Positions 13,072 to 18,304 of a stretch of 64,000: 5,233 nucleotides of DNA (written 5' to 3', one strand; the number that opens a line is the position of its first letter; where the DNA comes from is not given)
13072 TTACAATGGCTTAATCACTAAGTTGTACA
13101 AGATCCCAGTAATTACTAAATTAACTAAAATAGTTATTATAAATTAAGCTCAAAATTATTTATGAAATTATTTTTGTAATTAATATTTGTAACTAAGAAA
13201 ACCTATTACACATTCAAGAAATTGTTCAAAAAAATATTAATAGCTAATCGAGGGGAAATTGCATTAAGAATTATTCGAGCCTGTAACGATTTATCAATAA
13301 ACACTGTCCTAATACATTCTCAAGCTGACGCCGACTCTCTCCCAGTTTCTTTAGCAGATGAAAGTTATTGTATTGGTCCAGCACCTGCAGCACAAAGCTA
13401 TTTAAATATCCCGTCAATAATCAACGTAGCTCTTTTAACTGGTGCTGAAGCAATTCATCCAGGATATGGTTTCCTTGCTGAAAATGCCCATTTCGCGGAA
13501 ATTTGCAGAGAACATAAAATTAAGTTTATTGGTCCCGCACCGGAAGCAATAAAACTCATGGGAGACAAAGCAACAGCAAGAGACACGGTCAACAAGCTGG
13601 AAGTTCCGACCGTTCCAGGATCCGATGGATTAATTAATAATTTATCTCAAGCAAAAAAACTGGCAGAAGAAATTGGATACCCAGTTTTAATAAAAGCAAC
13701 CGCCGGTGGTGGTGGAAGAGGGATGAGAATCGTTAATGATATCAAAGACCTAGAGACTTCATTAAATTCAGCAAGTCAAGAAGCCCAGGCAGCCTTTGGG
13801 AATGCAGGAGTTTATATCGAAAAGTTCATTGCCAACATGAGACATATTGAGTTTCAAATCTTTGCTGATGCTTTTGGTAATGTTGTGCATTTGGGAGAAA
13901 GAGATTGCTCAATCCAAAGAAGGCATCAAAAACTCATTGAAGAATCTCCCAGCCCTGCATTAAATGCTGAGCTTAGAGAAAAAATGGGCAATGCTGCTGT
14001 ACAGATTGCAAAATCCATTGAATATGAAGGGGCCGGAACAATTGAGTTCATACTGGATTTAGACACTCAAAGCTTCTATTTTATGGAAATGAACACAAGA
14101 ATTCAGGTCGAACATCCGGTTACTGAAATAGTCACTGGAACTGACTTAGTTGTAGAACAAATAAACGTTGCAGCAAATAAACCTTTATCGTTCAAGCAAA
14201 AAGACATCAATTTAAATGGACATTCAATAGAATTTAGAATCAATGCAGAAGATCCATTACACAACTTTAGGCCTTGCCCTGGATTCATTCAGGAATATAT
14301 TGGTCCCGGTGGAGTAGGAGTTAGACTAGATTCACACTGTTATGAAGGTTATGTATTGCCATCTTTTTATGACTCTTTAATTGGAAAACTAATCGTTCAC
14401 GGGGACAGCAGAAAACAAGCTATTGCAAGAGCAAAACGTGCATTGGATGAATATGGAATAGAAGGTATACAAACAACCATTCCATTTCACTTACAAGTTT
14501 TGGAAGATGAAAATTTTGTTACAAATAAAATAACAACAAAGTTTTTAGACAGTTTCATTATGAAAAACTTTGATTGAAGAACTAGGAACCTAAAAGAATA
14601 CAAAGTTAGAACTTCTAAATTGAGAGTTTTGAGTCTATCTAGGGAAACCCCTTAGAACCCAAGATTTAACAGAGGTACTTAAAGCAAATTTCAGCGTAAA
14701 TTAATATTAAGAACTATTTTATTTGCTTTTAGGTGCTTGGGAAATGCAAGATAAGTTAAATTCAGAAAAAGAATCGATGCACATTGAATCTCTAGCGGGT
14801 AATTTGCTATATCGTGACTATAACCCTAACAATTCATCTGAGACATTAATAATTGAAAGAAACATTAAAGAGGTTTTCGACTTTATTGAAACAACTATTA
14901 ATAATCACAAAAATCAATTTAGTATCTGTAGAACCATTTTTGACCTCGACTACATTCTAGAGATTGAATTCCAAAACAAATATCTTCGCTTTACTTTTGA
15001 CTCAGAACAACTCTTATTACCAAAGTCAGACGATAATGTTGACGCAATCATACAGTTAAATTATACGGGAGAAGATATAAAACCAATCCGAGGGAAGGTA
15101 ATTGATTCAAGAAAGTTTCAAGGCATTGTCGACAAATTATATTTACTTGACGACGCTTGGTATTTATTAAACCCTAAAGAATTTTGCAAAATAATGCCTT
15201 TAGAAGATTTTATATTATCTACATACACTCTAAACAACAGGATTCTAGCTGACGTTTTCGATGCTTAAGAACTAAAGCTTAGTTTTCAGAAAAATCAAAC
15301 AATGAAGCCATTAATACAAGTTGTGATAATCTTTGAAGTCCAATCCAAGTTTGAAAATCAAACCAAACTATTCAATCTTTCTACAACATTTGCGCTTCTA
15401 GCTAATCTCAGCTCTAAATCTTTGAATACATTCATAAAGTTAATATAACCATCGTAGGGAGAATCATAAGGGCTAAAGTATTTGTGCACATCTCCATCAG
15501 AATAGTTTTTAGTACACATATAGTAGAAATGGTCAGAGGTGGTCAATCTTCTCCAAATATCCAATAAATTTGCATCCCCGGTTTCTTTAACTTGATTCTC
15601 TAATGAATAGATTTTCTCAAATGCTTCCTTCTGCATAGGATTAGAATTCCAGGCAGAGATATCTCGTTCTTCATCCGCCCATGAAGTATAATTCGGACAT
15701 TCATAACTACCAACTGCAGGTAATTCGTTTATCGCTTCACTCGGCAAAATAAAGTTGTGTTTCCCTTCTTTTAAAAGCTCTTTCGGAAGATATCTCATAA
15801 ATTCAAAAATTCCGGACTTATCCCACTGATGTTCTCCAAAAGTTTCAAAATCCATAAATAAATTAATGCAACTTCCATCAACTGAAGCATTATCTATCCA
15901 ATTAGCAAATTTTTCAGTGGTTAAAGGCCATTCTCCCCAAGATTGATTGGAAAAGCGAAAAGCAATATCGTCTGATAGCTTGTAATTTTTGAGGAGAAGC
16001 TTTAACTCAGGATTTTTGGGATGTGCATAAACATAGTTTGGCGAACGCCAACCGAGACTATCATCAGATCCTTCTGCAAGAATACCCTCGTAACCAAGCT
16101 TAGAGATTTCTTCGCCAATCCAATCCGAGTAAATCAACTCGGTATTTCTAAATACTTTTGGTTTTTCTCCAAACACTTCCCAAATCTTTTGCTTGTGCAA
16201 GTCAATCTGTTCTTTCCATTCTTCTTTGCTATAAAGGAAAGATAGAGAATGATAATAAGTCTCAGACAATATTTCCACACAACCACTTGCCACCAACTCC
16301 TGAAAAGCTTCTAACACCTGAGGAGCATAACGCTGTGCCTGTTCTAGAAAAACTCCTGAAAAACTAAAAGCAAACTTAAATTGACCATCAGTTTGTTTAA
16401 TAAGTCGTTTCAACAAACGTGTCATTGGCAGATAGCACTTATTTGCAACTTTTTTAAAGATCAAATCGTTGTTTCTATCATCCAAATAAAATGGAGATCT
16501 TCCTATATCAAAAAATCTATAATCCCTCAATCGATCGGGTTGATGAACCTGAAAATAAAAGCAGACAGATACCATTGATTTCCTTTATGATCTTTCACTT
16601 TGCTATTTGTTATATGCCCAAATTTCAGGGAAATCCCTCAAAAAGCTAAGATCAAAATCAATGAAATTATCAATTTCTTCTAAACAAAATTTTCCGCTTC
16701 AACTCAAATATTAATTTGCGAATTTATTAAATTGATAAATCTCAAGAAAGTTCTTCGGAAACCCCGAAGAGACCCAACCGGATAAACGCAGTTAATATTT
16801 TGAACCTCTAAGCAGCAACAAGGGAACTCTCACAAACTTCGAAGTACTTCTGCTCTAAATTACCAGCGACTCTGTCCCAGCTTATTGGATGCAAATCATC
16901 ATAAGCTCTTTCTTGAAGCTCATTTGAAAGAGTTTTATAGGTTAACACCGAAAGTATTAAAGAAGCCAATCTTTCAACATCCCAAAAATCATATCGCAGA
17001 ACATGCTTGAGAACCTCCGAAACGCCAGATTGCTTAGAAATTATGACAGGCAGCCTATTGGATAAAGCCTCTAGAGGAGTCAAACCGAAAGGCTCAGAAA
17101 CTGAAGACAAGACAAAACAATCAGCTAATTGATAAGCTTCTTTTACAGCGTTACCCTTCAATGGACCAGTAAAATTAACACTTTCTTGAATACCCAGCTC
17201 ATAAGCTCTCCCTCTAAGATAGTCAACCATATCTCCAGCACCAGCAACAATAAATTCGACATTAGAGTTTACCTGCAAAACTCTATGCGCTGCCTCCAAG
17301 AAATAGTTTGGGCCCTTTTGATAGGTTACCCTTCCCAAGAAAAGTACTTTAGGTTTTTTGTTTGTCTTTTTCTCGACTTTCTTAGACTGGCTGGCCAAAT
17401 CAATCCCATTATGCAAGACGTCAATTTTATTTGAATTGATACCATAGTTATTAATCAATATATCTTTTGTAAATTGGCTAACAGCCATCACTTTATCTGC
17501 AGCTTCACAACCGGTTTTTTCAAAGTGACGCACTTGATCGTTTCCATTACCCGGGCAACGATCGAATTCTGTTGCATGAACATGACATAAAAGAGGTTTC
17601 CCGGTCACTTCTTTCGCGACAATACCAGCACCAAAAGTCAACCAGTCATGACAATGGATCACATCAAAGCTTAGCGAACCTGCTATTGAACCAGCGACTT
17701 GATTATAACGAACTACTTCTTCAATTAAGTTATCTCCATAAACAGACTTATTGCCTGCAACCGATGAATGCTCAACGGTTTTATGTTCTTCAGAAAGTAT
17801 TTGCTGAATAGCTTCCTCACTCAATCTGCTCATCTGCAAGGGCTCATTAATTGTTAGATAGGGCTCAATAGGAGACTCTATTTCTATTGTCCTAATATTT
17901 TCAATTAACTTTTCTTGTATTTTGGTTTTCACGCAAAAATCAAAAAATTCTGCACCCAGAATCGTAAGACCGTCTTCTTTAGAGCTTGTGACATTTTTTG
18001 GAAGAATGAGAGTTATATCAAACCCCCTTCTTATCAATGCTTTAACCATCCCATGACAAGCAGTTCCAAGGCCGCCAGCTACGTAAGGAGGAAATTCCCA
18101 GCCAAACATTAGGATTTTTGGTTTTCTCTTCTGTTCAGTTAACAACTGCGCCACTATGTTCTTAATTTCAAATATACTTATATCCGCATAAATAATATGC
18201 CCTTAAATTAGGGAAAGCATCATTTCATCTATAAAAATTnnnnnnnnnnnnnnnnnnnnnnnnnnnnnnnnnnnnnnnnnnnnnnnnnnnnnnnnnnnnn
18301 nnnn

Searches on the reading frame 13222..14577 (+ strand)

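Call 92: search_protein_families(library=pfam, proteins=[window:13222-14577:+], max_evalue=0.0001)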
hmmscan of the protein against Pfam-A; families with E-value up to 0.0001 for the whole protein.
window:13222-14577:+ (451 aa): 5 families
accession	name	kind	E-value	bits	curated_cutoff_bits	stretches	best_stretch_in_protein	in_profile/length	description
PF02786.22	CPSase_L_D2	-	4.8e-80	268.5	19.8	1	115-323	1-209/211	Carbamoyl-phosphate synthase L chain, ATP binding domain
PF00289.28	Biotin_carb_N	-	1.5e-46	157.9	25.5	1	1-110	1-110/110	Biotin carboxylase, N-terminal domain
PF02785.25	Biotin_carb_C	-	4.6e-38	130.1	32.4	1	337-443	1-107/108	Biotin carboxylase C-terminal domain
PF02222.28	ATP-grasp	-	3.8e-10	40.1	27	1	137-293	15-162/179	ATP-grasp domain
PF07478.18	Dala_Dala_lig_C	-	1.7e-09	37.9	24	1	143-292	27-174/204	D-ala D-ala ligase C-terminus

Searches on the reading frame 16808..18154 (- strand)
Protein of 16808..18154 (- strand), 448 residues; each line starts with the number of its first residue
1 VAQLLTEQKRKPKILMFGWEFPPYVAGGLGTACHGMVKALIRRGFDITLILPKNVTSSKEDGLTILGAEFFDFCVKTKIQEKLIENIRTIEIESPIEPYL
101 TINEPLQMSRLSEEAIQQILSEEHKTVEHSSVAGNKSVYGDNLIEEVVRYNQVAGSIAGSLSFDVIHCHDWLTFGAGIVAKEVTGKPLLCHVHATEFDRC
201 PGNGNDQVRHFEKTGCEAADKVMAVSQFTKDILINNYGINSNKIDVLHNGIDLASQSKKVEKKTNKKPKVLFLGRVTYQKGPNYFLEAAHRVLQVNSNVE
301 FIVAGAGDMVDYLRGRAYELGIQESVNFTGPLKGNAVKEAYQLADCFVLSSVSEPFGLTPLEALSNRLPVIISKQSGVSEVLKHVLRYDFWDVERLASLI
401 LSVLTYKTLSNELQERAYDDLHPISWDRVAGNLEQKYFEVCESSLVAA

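Call 92: search_protein_families(library=pfam, proteins=[window:16808-18154:-], max_evalue=0.0001)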
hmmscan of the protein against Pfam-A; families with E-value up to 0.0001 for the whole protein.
window:16808-18154:- (448 aa): 6 families
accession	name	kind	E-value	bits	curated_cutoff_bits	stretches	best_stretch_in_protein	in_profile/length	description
PF00534.26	Glycos_transf_1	-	2.2e-34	118.9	26.4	1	257-418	5-170/172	Glycosyl transferases group 1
PF13692.12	Glyco_trans_1_4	-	4.5e-25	89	27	1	268-404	2-140/142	Glycosyl transferases group 1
PF13439.12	Glyco_transf_4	-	2.1e-23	83.6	28.5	1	159-254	69-169/170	Glycosyltransferase Family 4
PF08323.17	Glyco_transf_5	-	1.1e-17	65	22.7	1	13-231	1-222/239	Starch synthase catalytic domain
PF20706.3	GT4-conflict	-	6.3e-15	55.5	26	1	206-387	134-325/385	Family 4 Glycosyltransferase in conflict systems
PF13579.12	Glyco_trans_4_4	-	3.4e-14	53.9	29.7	1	159-250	68-158/158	Glycosyl transferase 4-like domain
